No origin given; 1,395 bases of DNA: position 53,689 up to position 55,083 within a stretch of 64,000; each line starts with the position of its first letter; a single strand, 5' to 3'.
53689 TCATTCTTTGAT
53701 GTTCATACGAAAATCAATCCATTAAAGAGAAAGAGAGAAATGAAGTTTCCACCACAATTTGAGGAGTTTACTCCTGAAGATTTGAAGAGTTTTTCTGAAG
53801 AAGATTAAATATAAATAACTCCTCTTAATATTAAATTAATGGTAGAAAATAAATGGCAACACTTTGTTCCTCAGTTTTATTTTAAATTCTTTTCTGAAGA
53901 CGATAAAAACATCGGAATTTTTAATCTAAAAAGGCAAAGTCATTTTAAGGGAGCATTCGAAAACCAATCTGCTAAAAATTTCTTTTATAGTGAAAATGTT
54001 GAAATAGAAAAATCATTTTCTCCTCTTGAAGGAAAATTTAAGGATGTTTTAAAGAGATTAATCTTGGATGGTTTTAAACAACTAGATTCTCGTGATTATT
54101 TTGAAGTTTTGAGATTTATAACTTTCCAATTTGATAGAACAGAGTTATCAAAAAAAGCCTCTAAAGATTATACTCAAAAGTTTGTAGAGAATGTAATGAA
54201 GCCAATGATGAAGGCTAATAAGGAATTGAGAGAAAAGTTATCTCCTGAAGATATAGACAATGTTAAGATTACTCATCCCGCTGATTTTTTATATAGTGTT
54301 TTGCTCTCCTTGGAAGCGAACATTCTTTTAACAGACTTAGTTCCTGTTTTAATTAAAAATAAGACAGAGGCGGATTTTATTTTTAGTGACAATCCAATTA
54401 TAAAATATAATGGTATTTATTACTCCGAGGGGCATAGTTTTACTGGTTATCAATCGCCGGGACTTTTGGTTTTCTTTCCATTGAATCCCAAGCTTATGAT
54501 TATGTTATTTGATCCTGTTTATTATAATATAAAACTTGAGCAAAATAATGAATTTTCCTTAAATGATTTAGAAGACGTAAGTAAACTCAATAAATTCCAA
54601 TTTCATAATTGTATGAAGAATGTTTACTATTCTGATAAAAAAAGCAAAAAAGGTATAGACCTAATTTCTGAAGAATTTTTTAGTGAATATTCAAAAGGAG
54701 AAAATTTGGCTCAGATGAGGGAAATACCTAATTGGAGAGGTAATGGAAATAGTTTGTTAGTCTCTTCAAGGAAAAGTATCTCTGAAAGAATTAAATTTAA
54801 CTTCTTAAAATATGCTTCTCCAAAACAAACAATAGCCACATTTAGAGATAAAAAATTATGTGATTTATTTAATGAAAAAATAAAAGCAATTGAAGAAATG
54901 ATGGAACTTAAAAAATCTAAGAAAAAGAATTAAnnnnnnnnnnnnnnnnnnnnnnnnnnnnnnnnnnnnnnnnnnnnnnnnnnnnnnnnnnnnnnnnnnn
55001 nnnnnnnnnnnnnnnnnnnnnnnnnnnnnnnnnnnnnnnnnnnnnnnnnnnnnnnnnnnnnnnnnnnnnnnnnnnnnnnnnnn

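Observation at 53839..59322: Block of four uncharacterised nuclease-like genes (DUF4238, DUF559-like, DUF262-DUF1524, DUF2779) upstream of the R-M module: candidate defence island or novel system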

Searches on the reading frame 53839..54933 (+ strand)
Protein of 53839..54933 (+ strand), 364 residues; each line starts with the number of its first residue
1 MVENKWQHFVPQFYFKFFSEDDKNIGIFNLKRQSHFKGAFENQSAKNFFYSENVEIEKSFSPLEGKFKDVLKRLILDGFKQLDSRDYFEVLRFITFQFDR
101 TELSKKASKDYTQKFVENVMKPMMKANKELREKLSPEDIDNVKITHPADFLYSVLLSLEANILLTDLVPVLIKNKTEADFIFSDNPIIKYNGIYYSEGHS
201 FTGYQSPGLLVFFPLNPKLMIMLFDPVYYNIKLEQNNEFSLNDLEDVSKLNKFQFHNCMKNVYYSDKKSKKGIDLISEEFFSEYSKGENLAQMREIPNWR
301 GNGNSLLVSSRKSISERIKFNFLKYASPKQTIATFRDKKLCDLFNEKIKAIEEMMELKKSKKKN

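Call 3: search_protein_families(library=pfam, proteins=[window:53839-54933:+], max_evalue=0.01)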
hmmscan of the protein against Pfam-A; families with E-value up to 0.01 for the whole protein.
window:53839-54933:+ (364 aa): 1 family
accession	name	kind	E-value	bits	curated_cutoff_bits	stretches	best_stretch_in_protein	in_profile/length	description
PF14022.11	DUF4238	-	8.3e-34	117.7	27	1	7-267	2-280/281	Protein of unknown function (DUF4238)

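Call 4: search_protein_families(library=padloc, proteins=[window:53839-54933:+], max_evalue=0.01)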
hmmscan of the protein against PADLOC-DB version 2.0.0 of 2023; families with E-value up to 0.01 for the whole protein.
window:53839-54933:+ (364 aa): 0 families

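Call 17: find_encoding_contigs(protein=window:53839-54933:+, flank=10000, max_places=10)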
Protein window:53839-54933:+ (364 aa): 1 contig read that carries it; 1 place shown.
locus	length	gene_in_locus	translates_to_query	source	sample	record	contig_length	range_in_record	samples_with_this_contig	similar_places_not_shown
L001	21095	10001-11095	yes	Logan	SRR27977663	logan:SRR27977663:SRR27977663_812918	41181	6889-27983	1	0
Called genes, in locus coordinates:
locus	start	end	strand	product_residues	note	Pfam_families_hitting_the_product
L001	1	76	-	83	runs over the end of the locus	-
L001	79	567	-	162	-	-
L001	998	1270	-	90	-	-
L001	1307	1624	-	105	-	-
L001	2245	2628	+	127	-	PF07291:MauE (weak), PF07681:DoxX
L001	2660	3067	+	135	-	-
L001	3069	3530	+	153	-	PF13473:Cupredoxin_1 (weak), PF00127:Copper-bind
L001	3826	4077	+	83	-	-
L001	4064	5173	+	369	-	PF00589:Phage_integrase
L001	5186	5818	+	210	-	-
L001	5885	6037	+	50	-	-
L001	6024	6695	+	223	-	-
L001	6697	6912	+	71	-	-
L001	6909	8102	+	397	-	-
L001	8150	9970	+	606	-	PF03175:DNA_pol_B_2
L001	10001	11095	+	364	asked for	PF14022:DUF4238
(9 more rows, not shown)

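Call 18: find_homologous_proteins(query=window:53839-54933:+, max_evalue=0.00001)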
Query window:53839-54933:+ (364 aa): 37 proteins with E <= 0.00001 among 2881 candidates.
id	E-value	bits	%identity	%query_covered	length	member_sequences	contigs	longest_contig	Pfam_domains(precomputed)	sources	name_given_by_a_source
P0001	5.7e-236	800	100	100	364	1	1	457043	PF14022.12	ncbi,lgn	ncbi:MAG: DUF4238 domain-containing protein [Candidatus Pacearchaeota archaeon]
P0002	7.9e-188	642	81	97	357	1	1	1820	PF14022.12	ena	-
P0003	3.6e-180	617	79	96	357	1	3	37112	PF14022.12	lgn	-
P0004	1.2e-126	441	55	96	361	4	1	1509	PF14022.12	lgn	-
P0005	2.5e-119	417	56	95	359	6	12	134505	PF14022.12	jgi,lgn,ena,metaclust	metaclust:\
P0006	4.7e-119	416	55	96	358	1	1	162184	PF14022.12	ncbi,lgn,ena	-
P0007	5.9e-119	415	53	96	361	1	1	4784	PF14022.12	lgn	-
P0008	3.3e-118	413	54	99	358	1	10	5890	PF14022.12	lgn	-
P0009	1.1e-117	411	53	96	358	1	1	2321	PF14022.12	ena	-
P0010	4.0e-117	409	55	95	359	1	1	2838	PF14022.12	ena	-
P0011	7.5e-117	408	52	100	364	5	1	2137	PF14022.12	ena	-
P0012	3.9e-116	406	55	96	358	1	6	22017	PF14022.12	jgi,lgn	jgi:hypothetical protein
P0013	1.4e-115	404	51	96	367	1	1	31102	PF14022.12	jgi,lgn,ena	-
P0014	4.5e-114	399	53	96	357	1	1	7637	PF14022.12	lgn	-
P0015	2.0e-113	397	51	96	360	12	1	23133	PF14022.12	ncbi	-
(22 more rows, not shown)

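Call 20: find_encoding_contigs(protein=P0003, flank=10000, max_places=4)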
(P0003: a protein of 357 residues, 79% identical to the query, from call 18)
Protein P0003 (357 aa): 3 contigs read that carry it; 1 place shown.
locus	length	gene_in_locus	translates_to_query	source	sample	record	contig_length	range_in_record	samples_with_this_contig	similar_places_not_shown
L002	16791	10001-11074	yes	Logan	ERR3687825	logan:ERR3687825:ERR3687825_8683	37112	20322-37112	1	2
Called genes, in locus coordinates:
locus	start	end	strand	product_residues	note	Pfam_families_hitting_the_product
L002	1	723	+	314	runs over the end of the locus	-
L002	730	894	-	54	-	-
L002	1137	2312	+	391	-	PF00589:Phage_integrase (weak)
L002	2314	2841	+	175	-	-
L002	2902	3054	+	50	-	-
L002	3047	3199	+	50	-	-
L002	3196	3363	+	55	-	-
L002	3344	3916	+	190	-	-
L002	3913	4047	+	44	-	-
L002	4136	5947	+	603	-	PF03175:DNA_pol_B_2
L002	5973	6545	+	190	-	-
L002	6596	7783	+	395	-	PF12705:PDDEXK_1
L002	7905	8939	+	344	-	PF00145:DNA_methylase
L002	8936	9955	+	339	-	PF17728:BsuBI_PstI_RE_N, PF06616:BsuBI_PstI_RE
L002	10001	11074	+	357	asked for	PF14022:DUF4238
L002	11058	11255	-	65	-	-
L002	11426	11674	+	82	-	-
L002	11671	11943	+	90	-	-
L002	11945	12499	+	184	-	PF08774:VRR_NUC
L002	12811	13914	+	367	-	-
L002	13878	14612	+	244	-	PF05168:HEPN (faint)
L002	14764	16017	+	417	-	PF00589:Phage_integrase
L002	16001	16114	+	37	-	-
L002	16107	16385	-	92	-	-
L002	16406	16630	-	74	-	-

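Call 22: find_encoding_contigs(protein=P0005, flank=10000, max_places=6)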
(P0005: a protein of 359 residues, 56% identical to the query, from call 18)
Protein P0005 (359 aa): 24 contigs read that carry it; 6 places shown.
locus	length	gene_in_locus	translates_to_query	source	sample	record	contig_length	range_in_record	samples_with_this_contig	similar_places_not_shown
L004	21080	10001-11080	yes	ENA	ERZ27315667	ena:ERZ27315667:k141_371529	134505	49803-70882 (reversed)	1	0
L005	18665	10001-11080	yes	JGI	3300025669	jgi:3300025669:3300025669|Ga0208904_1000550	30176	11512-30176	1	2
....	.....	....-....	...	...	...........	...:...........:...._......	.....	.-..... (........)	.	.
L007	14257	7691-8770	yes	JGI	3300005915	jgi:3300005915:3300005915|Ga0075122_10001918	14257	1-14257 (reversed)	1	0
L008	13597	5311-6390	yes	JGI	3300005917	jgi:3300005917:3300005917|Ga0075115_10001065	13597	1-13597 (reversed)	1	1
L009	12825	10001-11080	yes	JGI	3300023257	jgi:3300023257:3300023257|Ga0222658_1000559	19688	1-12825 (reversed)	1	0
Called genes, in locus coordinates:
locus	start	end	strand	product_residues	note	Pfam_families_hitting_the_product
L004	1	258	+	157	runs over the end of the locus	-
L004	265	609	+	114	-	-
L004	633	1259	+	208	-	-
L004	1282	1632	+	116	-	-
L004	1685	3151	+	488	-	PF11074:DUF2779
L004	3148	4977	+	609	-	PF04851:ResIII, PF00176:SNF2-rel_dom, PF00270:DEAD, PF00271:Helicase_C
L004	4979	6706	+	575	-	-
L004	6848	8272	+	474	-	PF12161:HsdM_N, PF02384:N6_Mtase, PF20473:MmeI_Mtase (faint), PF07669:Eco57I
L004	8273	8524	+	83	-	-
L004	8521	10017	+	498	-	PF01420:Methylase_S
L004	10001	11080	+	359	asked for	PF14022:DUF4238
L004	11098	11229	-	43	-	PF07295:DUF1451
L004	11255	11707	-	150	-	-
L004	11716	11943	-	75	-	-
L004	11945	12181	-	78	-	-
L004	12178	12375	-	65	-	-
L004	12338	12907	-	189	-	-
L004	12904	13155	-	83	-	-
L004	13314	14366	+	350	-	-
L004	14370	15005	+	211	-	PF26507:DUF8169 (weak)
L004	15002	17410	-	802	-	PF13588:HSDR_N_2 (weak), PF04313:HSDR_N (weak), PF00270:DEAD, PF04851:ResIII, PF18766:SWI2_SNF2, PF00271:Helicase_C (weak), PF08463:EcoEI_R_C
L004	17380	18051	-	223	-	PF20582:UPF0758_N, PF04002:RadC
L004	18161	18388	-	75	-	-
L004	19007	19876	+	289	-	PF02616:SMC_ScpA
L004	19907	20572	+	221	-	PF01902:Diphthami_syn_2_N, PF28410:Diphthami_syn_2_C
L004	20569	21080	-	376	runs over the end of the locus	PF00152:tRNA-synt_2, PF01409:tRNA-synt_2d, PF13393:tRNA-synt_His, PF00587:tRNA-synt_2b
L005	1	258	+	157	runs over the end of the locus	-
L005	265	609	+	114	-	-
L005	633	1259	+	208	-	-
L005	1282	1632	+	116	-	-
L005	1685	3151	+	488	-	PF11074:DUF2779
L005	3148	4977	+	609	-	PF04851:ResIII, PF00176:SNF2-rel_dom, PF00270:DEAD, PF00271:Helicase_C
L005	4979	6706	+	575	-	-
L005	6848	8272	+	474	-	PF12161:HsdM_N, PF02384:N6_Mtase, PF20473:MmeI_Mtase (faint), PF07669:Eco57I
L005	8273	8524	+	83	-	-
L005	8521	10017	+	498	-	PF01420:Methylase_S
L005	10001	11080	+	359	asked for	PF14022:DUF4238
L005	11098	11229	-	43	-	PF07295:DUF1451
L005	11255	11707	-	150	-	-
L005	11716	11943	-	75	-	-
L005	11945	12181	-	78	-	-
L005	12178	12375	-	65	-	-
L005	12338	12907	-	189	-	-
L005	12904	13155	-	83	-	-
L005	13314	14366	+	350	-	-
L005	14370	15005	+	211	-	PF26507:DUF8169 (weak)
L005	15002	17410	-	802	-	PF13588:HSDR_N_2 (weak), PF04313:HSDR_N (weak), PF00270:DEAD, PF04851:ResIII, PF18766:SWI2_SNF2, PF00271:Helicase_C (weak), PF08463:EcoEI_R_C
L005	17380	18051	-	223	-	PF20582:UPF0758_N, PF04002:RadC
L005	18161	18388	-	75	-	-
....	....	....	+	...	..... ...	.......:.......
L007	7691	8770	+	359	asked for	PF14022:DUF4238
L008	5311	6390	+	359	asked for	PF14022:DUF4238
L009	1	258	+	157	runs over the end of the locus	-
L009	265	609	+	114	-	-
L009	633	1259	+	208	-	-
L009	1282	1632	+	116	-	-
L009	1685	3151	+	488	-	PF11074:DUF2779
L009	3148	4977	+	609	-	PF04851:ResIII, PF00176:SNF2-rel_dom, PF00270:DEAD, PF00271:Helicase_C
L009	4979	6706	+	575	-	-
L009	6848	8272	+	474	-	PF12161:HsdM_N, PF02384:N6_Mtase, PF20473:MmeI_Mtase (faint), PF07669:Eco57I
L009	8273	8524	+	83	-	-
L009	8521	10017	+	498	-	PF01420:Methylase_S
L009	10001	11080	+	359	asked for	PF14022:DUF4238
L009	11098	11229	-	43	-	PF07295:DUF1451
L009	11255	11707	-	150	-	-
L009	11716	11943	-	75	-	-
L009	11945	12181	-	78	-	-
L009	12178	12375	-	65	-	-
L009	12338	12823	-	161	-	?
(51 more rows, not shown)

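Call 32: find_encoding_contigs(protein=P0006, flank=8000, max_places=2)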
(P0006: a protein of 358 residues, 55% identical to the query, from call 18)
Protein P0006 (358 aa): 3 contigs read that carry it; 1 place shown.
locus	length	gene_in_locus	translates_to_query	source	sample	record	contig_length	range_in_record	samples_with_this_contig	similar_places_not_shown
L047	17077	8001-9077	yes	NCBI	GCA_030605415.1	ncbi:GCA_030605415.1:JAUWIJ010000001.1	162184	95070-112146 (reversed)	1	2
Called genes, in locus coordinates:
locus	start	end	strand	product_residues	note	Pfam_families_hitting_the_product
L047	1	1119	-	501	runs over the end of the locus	-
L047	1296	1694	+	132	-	-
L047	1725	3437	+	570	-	PF00749:tRNA-synt_1c, PF03950:tRNA-synt_1c_C, PF20974:tRNA-synt_1c_C2 (weak)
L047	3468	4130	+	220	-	PF20582:UPF0758_N, PF00633:HHH (weak), PF04002:RadC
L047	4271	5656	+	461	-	PF12161:HsdM_N, PF07669:Eco57I, PF02384:N6_Mtase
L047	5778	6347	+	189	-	PF01936:NYN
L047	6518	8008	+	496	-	PF01420:Methylase_S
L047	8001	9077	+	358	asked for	PF14022:DUF4238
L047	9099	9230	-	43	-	PF07295:DUF1451, PF23455:DUF7129 (weak)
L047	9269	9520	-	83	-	-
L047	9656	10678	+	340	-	-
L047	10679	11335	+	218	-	PF26507:DUF8169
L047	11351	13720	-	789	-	PF04313:HSDR_N (faint), PF13588:HSDR_N_2 (faint), PF00270:DEAD, PF04851:ResIII, PF18766:SWI2_SNF2, PF00271:Helicase_C (faint), PF08463:EcoEI_R_C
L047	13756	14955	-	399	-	PF12705:PDDEXK_1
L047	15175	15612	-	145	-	PF13187:Fer4_9 (faint), PF13237:Fer4_10 (weak), PF13183:Fer4_8, PF12838:Fer4_7 (weak), PF13534:Fer4_17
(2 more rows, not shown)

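Call 33: find_encoding_contigs(protein=P0013, flank=8000, max_places=2)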
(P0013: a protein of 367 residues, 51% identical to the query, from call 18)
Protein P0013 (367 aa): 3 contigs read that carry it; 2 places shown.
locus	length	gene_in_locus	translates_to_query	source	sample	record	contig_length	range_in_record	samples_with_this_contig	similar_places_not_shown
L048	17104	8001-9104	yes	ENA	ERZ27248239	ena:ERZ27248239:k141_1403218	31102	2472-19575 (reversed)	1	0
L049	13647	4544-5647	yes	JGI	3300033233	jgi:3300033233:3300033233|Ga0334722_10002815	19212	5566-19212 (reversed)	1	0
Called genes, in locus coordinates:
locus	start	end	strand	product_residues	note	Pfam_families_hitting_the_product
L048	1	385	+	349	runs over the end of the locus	PF12802:MarR_2 (faint), PF13404:HTH_AsnC-type, PF13412:HTH_24, PF01037:AsnC_trans_reg (faint), PF13404:HTH_AsnC-type (weak), PF13412:HTH_24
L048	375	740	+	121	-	-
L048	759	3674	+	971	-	PF04313:HSDR_N, PF00270:DEAD, PF04851:ResIII, PF18766:SWI2_SNF2, PF00271:Helicase_C (weak), PF08463:EcoEI_R_C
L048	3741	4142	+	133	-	-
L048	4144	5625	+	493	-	PF12161:HsdM_N, PF02384:N6_Mtase, PF01170:UPF0020, PF07669:Eco57I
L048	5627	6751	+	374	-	PF01420:Methylase_S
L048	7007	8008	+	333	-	PF09002:Card1_endonuc (weak)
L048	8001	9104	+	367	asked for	PF14022:DUF4238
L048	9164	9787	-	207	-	-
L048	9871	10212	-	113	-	-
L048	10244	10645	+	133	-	-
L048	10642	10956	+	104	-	-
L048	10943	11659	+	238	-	-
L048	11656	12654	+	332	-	PF04307:YdjM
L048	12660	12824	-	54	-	-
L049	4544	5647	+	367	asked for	PF14022:DUF4238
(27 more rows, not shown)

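Call 34: find_encoding_contigs(protein=P0015, flank=8000, max_places=2)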
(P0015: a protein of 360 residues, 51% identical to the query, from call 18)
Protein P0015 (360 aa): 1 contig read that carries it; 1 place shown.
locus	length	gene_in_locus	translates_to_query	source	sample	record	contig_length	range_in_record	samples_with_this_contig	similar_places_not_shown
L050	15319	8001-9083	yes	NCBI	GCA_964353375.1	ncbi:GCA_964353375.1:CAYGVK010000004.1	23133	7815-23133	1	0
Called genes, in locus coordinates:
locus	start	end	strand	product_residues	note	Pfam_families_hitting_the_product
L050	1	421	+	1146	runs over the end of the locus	PF03833:PolC_DP2_N, PF24844:PolC_DP2_central, PF24846:PolC_DP2_cat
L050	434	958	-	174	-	PF04542:Sigma70_r2, PF08281:Sigma70_r4_2, PF04545:Sigma70_r4 (weak)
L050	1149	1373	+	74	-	-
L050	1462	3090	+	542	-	-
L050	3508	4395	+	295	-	PF01555:N6_N4_Mtase, PF01170:UPF0020 (faint), PF01555:N6_N4_Mtase (weak)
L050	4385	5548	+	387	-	PF01555:N6_N4_Mtase, PF01170:UPF0020 (faint), PF08241:Methyltransf_11 (faint), PF01555:N6_N4_Mtase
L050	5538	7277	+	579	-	-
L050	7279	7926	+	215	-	PF12705:PDDEXK_1 (weak)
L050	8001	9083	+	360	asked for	PF14022:DUF4238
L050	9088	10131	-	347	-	PF01841:Transglut_core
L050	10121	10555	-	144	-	-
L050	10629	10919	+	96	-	-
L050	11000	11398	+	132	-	-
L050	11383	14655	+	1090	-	-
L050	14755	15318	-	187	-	?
